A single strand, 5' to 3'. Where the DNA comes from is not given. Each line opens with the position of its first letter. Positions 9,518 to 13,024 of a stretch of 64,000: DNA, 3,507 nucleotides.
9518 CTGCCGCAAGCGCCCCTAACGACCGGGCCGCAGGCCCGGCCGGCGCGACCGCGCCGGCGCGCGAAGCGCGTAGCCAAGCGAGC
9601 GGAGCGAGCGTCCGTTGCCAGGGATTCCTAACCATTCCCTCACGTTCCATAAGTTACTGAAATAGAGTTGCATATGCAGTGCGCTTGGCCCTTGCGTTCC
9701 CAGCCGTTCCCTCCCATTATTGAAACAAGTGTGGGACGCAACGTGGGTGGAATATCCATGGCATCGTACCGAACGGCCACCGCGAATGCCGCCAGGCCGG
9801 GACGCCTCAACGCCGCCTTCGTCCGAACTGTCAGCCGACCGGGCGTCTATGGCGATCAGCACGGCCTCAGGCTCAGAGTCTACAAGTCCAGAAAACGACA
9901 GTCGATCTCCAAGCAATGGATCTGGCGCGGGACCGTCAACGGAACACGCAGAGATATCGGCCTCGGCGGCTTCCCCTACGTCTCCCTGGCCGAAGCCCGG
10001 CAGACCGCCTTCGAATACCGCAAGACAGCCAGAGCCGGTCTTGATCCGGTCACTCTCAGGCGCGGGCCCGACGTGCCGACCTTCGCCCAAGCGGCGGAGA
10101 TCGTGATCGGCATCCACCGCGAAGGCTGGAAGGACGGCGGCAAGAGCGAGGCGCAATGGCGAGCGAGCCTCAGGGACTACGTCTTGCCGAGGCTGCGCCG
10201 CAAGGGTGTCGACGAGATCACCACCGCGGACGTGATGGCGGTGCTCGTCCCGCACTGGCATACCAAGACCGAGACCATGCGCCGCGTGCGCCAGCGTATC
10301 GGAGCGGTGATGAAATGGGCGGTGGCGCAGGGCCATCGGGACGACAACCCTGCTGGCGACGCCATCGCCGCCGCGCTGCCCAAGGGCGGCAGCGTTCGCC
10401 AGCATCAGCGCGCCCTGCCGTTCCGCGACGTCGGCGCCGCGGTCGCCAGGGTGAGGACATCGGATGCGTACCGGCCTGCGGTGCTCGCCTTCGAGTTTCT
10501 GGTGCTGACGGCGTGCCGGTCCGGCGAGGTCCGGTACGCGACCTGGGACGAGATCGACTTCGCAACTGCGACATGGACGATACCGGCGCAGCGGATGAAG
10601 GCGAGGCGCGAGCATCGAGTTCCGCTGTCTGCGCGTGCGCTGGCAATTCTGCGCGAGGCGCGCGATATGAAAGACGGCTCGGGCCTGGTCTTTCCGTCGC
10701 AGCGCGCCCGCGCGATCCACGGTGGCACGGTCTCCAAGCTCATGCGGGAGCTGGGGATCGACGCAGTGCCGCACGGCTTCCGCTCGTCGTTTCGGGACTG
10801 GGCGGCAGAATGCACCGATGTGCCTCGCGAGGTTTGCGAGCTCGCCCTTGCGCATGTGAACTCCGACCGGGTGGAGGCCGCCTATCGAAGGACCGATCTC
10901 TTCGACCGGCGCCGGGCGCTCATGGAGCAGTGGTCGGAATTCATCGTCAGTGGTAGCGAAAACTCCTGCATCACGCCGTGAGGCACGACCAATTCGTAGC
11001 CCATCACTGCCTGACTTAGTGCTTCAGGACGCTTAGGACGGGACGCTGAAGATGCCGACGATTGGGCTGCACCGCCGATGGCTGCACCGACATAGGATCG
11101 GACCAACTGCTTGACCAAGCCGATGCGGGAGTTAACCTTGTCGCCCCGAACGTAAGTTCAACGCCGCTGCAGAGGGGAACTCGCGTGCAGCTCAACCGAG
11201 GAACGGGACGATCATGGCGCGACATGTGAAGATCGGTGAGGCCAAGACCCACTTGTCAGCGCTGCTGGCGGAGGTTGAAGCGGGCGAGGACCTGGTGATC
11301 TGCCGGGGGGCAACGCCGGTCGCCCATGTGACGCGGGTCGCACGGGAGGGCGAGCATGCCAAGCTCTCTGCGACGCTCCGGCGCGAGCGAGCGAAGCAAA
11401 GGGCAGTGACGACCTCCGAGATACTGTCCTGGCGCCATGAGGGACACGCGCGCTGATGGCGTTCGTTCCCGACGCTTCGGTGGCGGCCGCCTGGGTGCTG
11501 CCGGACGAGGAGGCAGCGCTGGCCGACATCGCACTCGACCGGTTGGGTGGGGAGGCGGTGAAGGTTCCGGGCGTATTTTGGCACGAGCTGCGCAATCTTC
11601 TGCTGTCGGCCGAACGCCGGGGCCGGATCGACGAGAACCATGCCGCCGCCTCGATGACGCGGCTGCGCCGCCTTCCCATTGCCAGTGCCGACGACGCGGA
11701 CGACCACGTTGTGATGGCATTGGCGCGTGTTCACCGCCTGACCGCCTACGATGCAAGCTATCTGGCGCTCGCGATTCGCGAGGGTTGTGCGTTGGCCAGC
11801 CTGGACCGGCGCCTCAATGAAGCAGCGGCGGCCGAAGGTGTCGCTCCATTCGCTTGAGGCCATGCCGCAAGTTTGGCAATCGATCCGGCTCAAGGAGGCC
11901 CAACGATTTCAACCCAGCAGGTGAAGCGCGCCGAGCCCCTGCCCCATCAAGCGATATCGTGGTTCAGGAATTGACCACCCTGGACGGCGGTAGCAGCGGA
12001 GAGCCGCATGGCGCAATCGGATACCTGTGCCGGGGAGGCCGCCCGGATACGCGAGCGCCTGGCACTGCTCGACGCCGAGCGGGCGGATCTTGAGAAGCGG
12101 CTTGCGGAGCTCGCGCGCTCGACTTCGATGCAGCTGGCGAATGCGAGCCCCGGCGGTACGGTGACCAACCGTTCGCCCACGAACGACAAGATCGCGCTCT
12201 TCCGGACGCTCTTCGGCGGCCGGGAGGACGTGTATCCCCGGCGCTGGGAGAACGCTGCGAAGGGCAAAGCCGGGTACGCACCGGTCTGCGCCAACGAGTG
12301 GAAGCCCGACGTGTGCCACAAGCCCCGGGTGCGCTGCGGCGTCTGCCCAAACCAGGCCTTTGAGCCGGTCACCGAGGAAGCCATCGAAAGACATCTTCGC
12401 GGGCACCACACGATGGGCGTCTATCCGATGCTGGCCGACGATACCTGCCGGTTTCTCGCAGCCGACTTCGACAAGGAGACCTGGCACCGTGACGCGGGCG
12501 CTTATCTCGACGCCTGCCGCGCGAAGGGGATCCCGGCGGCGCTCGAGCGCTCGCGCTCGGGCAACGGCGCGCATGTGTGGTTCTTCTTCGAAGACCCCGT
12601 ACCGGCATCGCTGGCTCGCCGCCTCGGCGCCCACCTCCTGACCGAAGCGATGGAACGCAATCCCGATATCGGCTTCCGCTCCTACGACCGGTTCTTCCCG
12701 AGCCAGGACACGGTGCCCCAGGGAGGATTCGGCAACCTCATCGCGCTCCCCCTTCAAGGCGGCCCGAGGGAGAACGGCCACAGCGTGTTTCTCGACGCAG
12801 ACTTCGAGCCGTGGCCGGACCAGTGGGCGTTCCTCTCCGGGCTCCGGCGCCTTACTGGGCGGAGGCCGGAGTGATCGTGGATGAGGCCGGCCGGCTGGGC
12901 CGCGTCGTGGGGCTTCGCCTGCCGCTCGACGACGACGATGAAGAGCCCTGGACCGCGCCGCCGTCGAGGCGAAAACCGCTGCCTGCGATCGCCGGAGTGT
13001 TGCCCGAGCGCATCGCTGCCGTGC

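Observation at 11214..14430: Defence-like module next to the integrase: VapBC pair plus AEP-primase/SF2-helicase conflict-system gene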

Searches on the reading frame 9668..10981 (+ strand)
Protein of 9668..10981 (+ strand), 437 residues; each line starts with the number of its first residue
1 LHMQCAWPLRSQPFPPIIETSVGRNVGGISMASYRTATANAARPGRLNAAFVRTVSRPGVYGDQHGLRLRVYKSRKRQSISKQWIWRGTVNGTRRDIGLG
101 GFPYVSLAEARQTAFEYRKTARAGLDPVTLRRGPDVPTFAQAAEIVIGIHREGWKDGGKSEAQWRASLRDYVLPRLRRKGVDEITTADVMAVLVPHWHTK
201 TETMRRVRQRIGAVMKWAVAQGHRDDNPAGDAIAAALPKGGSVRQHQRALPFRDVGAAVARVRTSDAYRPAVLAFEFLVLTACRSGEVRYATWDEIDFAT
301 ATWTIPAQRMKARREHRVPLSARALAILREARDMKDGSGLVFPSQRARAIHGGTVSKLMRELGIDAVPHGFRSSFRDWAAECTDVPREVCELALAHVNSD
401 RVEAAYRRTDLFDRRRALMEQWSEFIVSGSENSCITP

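Call 4: search_protein_families(library=ncbifam, proteins=[window:9668-10981:+], max_evalue=0.01)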
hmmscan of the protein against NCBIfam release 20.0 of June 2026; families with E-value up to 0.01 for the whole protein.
window:9668-10981:+ (437 aa): 1 family
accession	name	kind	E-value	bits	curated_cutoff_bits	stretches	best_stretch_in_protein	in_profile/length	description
NF007246.0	PRK09692.1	domain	8.1e-39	133.4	434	1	78-435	37-402/413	integrase domain-containing protein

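Call 5: search_protein_families(library=pfam, proteins=[window:9668-10981:+], max_evalue=0.01)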
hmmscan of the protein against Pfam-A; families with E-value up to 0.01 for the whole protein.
window:9668-10981:+ (437 aa): 3 families
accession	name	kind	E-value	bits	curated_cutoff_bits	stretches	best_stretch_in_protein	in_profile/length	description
PF22022.2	Phage_int_M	-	1.2e-23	83.6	27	1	139-231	1-92/96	Phage integrase central domain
PF00589.27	Phage_integrase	-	5.9e-15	55.9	27.1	1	271-408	24-167/172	Phage integrase family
PF13356.12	Arm-DNA-bind_3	-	1.1e-13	51.5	27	1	48-132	2-81/83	Arm DNA-binding domain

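Call 6: search_protein_families(library=padloc, proteins=[window:9668-10981:+], max_evalue=0.01)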
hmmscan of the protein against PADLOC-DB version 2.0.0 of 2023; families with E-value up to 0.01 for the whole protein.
window:9668-10981:+ (437 aa): 0 families

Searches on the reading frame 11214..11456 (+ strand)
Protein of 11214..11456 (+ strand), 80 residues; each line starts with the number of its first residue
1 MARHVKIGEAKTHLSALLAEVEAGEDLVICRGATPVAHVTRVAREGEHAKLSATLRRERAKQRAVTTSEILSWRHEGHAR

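Call 4: search_protein_families(library=ncbifam, proteins=[window:11214-11456:+], max_evalue=0.01)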
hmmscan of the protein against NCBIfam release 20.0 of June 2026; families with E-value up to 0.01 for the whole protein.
window:11214-11456:+ (80 aa): 1 family
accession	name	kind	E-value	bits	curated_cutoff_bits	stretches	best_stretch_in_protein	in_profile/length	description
TIGR01552.1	phd_fam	subfamily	0.0019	17.5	20.8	1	6-40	3-37/53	type II toxin-antitoxin system prevent-host-death family antitoxin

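Call 5: search_protein_families(library=pfam, proteins=[window:11214-11456:+], max_evalue=0.01)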
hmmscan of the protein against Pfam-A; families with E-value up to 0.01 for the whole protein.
window:11214-11456:+ (80 aa): 1 family
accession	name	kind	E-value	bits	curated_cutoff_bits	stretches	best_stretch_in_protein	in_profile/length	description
PF02604.26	PhdYeFM_antitox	-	0.00014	22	29.8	1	5-39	4-39/74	Antitoxin Phd_YefM, type II toxin-antitoxin system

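Call 6: search_protein_families(library=padloc, proteins=[window:11214-11456:+], max_evalue=0.01)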
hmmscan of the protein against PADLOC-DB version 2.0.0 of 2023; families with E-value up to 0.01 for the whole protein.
window:11214-11456:+ (80 aa): 0 families

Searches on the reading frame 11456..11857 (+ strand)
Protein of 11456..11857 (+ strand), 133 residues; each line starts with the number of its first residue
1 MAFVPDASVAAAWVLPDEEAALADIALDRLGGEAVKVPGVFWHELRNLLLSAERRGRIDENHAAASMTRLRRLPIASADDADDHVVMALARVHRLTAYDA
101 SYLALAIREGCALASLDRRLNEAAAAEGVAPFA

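Call 4: search_protein_families(library=ncbifam, proteins=[window:11456-11857:+], max_evalue=0.01)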
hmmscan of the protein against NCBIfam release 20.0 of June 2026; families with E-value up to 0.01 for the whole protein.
window:11456-11857:+ (133 aa): 0 families

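Call 5: search_protein_families(library=pfam, proteins=[window:11456-11857:+], max_evalue=0.01)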
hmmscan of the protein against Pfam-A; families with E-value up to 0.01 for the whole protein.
window:11456-11857:+ (133 aa): 1 family
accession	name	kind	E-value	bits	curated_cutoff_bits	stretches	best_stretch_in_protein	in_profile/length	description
PF01850.27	PIN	-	2.8e-13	50.9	23.6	1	4-124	2-118/120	PIN domain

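Call 6: search_protein_families(library=padloc, proteins=[window:11456-11857:+], max_evalue=0.01)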
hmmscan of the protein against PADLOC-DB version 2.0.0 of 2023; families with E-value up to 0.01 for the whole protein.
window:11456-11857:+ (133 aa): 0 families

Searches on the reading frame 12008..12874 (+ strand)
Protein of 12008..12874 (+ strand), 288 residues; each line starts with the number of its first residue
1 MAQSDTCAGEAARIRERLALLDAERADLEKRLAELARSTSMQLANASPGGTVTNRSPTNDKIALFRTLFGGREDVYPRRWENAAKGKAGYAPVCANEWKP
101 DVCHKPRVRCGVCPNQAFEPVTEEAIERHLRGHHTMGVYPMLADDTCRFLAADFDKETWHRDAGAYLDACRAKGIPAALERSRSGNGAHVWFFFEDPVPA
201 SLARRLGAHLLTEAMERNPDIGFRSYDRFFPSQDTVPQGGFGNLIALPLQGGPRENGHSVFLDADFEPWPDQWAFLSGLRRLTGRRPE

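Call 4: search_protein_families(library=ncbifam, proteins=[window:12008-12874:+], max_evalue=0.01)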
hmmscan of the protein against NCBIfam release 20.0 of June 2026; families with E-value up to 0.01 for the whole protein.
window:12008-12874:+ (288 aa): 1 family
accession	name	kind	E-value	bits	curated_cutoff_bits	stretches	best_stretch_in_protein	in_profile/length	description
NF040561.1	PrimPol_Msp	equivalog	1.9e-30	105.9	200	2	120-280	158-331/515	CRISPR-associated primase-polymerase type A1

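Call 5: search_protein_families(library=pfam, proteins=[window:12008-12874:+], max_evalue=0.01)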
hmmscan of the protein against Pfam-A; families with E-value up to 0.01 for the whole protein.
window:12008-12874:+ (288 aa): 1 family
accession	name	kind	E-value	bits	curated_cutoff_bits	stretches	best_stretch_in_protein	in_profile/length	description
PF22548.2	AEP-TOTE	-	2.9e-100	335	27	1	60-283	1-223/230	TOTE conflict system, Archaeo-Eukaryotic Primase domain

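Call 6: search_protein_families(library=padloc, proteins=[window:12008-12874:+], max_evalue=0.01)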
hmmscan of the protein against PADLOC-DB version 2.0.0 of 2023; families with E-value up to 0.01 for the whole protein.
window:12008-12874:+ (288 aa): 2 families
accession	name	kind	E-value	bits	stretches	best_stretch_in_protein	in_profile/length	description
PDLC01465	PrimPol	-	8.5e-89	295.8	1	37-283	14-233/276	"CAS-I,CAS-II,CAS-III,CAS-IV,CAS-V,CAS-VI; associated"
PDLC01101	PrimPol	-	7.8e-28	95.4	2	119-283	162-330/490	adaptation polymerase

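Call 9: find_homologous_proteins(query=window:12008-12871:+, max_evalue=1e-10)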
Query window:12008-12871:+ (288 aa): 6682 proteins with E <= 1e-10 among 8000 candidates; the best 120 are listed.
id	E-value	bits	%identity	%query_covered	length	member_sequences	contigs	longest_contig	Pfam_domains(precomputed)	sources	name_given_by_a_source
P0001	3.1e-198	675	100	100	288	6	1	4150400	PF22548.3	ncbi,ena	-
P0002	3.6e-157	540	82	98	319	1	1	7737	PF22548.3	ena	-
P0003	4.7e-157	540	82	98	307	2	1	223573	PF22548.3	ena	-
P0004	1.3e-149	515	78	98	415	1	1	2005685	PF22548.3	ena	-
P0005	3.3e-149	514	79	98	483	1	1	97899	PF22548.3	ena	-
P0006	6.5e-148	510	77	98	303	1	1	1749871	PF22548.3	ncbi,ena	-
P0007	1.9e-145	502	76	98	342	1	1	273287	PF22548.3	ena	-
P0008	5.9e-137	474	80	90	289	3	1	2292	PF22548.3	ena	-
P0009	2.7e-131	455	74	95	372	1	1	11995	PF22548.3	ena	-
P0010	2.3e-130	452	71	98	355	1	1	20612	PF22548.3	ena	-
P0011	6.3e-130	451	81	81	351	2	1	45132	PF22548.3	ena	-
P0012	1.0e-128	447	68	98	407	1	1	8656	PF22548.3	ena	-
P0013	1.7e-128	446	71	98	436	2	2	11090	PF22548.3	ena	-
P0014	2.0e-127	443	70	95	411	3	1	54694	PF22548.3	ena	-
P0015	7.9e-127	441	72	95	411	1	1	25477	PF22548.3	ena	-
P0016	1.5e-126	440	69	99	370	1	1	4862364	PF22548.3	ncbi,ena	-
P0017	3.1e-125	435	68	98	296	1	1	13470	PF22548.3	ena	-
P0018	1.1e-123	430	65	98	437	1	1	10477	PF22548.3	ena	-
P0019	2.0e-122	426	84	73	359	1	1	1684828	PF00270.36,PF22548.3,PF04851.22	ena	-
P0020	6.8e-122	425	67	97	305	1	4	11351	PF22548.3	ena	-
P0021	3.4e-121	422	68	95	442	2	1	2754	PF22548.3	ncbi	-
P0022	3.1e-120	419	68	95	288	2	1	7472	PF22548.3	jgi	jgi:hypothetical protein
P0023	2.2e-119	416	65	97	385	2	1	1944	PF22548.3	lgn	-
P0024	1.1e-118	414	75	81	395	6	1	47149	PF22548.3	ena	-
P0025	1.9e-118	413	66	95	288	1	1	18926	PF22548.3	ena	-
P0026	6.9e-118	411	66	95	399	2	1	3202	PF22548.3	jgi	jgi:hypothetical protein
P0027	4.2e-117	409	74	81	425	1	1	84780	PF22548.3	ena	-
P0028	5.5e-117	408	70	89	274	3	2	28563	PF22548.3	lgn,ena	-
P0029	6.3e-116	405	74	80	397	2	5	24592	PF22548.3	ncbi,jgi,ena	-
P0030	1.3e-115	404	64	95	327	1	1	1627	PF22548.3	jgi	jgi:hypothetical protein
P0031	5.2e-113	395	69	88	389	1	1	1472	PF22548.3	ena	-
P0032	1.2e-112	394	64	95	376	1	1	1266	PF22548.3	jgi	jgi:hypothetical protein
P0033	4.8e-112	392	62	96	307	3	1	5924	PF22548.3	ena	-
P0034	9.1e-112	391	71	81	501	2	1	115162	PF00270.36,PF22548.3,PF04851.22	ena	-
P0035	1.2e-111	391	63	95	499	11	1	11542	PF22548.3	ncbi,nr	ncbi:MAG: restriction endonuclease subunit R, partial [Spirochaetaceae bacterium]|nr:restriction end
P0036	1.4e-110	387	60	97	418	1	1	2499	PF22548.3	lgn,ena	-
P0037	1.5e-110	387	61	95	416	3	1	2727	PF22548.3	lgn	-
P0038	3.1e-110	386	63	95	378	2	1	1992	PF22548.3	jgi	jgi:hypothetical protein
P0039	8.3e-110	385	67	91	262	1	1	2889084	PF22548.3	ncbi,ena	-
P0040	9.0e-110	385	69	81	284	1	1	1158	PF22548.3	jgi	jgi:hypothetical protein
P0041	9.5e-110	385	66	88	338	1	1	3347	PF22548.3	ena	-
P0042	1.3e-109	384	63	90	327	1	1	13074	PF22548.3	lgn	-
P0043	6.5e-109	382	62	95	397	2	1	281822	PF22548.3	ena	-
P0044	9.6e-109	381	60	95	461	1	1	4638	PF22548.3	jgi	jgi:hypothetical protein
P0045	2.2e-108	380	80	75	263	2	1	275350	PF22548.3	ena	-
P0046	1.3e-107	378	61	95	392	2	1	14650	PF22548.3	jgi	jgi:hypothetical protein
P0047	2.6e-107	377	64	89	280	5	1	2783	PF22548.3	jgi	jgi:hypothetical protein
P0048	3.2e-107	376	62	95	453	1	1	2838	PF22548.3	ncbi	-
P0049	3.5e-107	376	58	98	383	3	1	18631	PF22548.3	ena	-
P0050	4.3e-107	376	63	90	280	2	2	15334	PF22548.3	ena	-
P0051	5.1e-107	376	82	67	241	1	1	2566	PF22548.3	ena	-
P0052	6.1e-107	375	59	96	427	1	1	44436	PF22548.3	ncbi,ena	-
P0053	7.9e-107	375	57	95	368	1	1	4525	PF22548.3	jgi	jgi:hypothetical protein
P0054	1.1e-106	375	58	94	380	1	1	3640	PF01896.26,PF22548.3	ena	-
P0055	1.5e-106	374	58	98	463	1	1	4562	PF22548.3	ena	-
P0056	3.5e-106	373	64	91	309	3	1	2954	PF22548.3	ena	-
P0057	3.8e-106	373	61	95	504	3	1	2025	PF22548.3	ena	-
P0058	4.3e-106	373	59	95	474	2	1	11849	PF22548.3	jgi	jgi:hypothetical protein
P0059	8.7e-106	372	60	94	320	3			PF22548.3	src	-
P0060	1.2e-105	371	58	95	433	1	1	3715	PF22548.3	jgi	-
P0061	2.0e-105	370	72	75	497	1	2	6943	PF00270.36,PF22548.3,PF04851.22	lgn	-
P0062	2.9e-105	370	60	95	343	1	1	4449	PF22548.3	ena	-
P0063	3.1e-105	370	56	98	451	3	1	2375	PF22548.3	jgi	-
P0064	3.2e-105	370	59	96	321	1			PF22548.3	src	-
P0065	4.0e-105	369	78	74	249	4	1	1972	PF22548.3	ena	-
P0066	4.8e-105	369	60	97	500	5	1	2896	PF22548.3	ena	-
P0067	4.9e-105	369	66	84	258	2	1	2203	PF22548.3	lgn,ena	-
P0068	5.6e-105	369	58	98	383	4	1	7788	PF22548.3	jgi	jgi:hypothetical protein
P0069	5.7e-105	369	59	98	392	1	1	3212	PF22548.3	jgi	jgi:hypothetical protein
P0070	6.5e-105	369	63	91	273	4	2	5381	PF22548.3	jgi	jgi:hypothetical protein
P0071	8.0e-105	368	60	95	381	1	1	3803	PF22548.3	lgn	-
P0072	1.2e-104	368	57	98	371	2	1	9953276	PF22548.3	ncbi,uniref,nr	ncbi:hypothetical protein J4G48_0036455 [Bradyrhizobium barranii subsp. apii]|uniref:TOTE conflict s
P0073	1.2e-104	368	60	95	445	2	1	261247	PF22548.3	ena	-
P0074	1.4e-104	368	55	98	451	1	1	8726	PF22548.3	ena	-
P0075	1.5e-104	368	60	94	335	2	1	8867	PF22548.3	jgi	jgi:hypothetical protein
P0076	1.5e-104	368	59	98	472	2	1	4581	PF22548.3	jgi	jgi:hypothetical protein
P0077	1.8e-104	367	63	91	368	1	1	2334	PF22548.3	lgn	-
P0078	3.5e-104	366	57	97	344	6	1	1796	PF01896.26,PF22548.3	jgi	jgi:hypothetical protein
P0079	3.7e-104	366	63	91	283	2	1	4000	PF22548.3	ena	-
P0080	4.1e-104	366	57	95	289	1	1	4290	PF22548.3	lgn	-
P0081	4.2e-104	366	61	94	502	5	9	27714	PF22548.3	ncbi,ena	-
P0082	4.7e-104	366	59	96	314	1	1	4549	PF22548.3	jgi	jgi:hypothetical protein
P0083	6.5e-104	365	57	96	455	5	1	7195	PF22548.3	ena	-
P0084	8.3e-104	365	58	96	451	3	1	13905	PF22548.3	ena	-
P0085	1.1e-103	365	65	81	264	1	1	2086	PF22548.3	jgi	-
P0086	1.5e-103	364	57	99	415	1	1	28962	PF22548.3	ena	-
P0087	1.5e-103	364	57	97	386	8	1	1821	PF01896.26,PF22548.3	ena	-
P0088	1.6e-103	364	59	88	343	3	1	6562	PF22548.3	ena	-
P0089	1.6e-103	364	58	95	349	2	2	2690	PF22548.3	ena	-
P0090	1.7e-103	364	59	98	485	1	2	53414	PF22548.3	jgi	jgi:hypothetical protein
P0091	2.1e-103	364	60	92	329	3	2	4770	PF22548.3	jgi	-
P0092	2.1e-103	364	57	98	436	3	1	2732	PF22548.3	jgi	jgi:hypothetical protein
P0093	2.6e-103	363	61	95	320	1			PF22548.3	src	-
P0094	2.9e-103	363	57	96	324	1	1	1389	PF01896.26,PF22548.3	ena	-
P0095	3.3e-103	363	60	95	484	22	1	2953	PF22548.3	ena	-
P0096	3.6e-103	363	57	97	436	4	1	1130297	PF01896.26,PF22548.3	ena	-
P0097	4.2e-103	363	58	94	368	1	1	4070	PF22548.3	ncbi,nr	ncbi:MAG: restriction endonuclease subunit R, partial [Proteobacteria bacterium]|nr:restriction endo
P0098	6.2e-103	362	60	94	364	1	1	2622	PF22548.3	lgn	-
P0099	6.4e-103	362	58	95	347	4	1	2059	PF22548.3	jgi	jgi:hypothetical protein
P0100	6.9e-103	362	57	98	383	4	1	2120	PF22548.3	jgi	jgi:hypothetical protein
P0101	7.3e-103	362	57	97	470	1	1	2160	PF22548.3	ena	-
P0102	8.3e-103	362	57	98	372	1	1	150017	PF22548.3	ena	-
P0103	8.8e-103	362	55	99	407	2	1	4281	PF22548.3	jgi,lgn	jgi:hypothetical protein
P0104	9.2e-103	362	67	87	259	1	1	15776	PF22548.3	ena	-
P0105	1.0e-102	362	57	99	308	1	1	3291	PF22548.3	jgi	jgi:hypothetical protein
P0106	1.0e-102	362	60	88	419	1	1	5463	PF22548.3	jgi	jgi:hypothetical protein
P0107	1.2e-102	361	61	93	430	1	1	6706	PF22548.3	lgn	-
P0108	1.3e-102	361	55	98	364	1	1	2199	PF22548.3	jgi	jgi:hypothetical protein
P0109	1.5e-102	361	64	81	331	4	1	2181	PF22548.3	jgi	-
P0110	1.8e-102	361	55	98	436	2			PF22548.3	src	-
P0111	2.1e-102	361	54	98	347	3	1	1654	PF22548.3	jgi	jgi:hypothetical protein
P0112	2.4e-102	360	57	95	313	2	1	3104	PF22548.3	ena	-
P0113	2.5e-102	360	56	98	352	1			PF22548.3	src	-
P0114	2.7e-102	360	60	95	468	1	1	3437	PF22548.3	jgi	jgi:hypothetical protein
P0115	3.0e-102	360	56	98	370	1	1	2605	PF22548.3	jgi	jgi:hypothetical protein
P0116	3.2e-102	360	58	99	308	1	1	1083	PF22548.3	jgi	jgi:hypothetical protein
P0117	3.4e-102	360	65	78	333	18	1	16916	PF22548.3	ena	-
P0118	3.9e-102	360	58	96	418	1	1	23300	PF22548.3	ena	-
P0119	3.9e-102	360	59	92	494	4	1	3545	PF22548.3,PF04851.22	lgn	-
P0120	5.5e-102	359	57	98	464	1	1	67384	PF22548.3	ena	-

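Call 15: find_encoding_contigs(protein=P0001, flank=10000, max_places=3)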
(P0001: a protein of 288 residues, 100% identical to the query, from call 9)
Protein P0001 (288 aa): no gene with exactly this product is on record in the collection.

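Call 53: list_cluster_members(proteins=[P0001, P0121])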
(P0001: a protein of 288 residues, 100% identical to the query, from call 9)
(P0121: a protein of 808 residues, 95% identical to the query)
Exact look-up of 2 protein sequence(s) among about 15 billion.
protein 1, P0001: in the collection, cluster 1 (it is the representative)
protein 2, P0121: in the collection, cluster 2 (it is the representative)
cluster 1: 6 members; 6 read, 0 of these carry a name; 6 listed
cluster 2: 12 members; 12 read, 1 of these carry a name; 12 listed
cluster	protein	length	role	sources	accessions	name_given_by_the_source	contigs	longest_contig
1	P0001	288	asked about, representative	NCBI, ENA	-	-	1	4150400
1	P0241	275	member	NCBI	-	-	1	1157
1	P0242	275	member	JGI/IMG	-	-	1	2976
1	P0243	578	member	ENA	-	-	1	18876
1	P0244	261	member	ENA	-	-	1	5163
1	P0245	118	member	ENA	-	-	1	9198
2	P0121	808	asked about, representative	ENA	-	-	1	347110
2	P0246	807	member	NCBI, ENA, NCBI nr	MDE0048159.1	MAG: DEAD/DEAH box helicase family protein [Rhodospirillales bacterium] | DEAD/DEAH box helicase family protein [Rhodospirillales bacterium]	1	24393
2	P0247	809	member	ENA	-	-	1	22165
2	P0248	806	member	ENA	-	-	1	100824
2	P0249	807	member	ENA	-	-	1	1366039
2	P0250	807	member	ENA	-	-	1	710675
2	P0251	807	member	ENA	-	-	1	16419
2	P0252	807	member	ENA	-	-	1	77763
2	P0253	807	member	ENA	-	-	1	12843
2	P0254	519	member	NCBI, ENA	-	-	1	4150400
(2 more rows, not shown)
